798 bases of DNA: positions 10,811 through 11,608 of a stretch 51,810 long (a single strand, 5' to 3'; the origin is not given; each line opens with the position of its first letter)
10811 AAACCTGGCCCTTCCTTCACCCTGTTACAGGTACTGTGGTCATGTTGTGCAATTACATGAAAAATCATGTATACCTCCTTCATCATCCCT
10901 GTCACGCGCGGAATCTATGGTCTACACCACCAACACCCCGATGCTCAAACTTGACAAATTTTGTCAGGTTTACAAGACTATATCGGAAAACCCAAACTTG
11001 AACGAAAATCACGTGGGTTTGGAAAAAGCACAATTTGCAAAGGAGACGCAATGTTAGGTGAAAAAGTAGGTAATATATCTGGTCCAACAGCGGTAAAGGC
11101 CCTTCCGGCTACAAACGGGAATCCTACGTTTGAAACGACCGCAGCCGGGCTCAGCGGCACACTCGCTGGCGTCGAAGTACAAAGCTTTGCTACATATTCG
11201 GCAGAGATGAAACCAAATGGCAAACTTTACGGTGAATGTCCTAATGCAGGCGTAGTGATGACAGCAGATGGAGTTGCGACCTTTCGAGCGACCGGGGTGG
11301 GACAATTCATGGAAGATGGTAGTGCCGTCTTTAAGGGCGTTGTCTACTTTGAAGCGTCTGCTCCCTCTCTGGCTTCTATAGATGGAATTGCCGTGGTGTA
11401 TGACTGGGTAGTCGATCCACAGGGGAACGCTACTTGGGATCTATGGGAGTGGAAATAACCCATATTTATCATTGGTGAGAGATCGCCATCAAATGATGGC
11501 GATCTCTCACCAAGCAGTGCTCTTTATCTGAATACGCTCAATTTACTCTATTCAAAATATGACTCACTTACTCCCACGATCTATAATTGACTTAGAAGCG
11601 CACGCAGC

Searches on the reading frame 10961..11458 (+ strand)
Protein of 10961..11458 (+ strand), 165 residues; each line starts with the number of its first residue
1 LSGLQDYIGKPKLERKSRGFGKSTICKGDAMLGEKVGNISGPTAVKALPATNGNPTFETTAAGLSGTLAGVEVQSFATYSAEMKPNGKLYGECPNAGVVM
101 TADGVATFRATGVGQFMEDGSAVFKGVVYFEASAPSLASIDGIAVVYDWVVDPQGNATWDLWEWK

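Call 6: search_protein_families(library=pfam, proteins=[window:10961-11458:+], max_evalue=0.1)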
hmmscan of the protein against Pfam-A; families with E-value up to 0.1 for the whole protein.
window:10961-11458:+ (165 aa): 0 families

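Call 8: search_protein_families(library=ncbifam, proteins=[window:10961-11458:+], max_evalue=0.1)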
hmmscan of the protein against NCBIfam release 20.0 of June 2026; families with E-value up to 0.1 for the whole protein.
window:10961-11458:+ (165 aa): 0 families

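Call 41: search_protein_families(library=phrogs, proteins=[window:11054-11458:+], max_evalue=0.01)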
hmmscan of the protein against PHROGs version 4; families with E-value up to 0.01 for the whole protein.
window:11054-11458:+ (134 aa): 0 families

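Call 42: search_protein_families(library=padloc, proteins=[window:11054-11458:+], max_evalue=0.01)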
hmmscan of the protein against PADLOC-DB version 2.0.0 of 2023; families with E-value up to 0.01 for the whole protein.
window:11054-11458:+ (134 aa): 0 families
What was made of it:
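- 11054..11458 (+): U165: orphan ORF (134 aa from the ATG, 165 aa from TTG 10961), divergent from S2, carried on the same 979-bp segment. It has no family in Pfam, NCBIfam, PHROGs or PADLOC (calls 6, 8, 41, 42).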
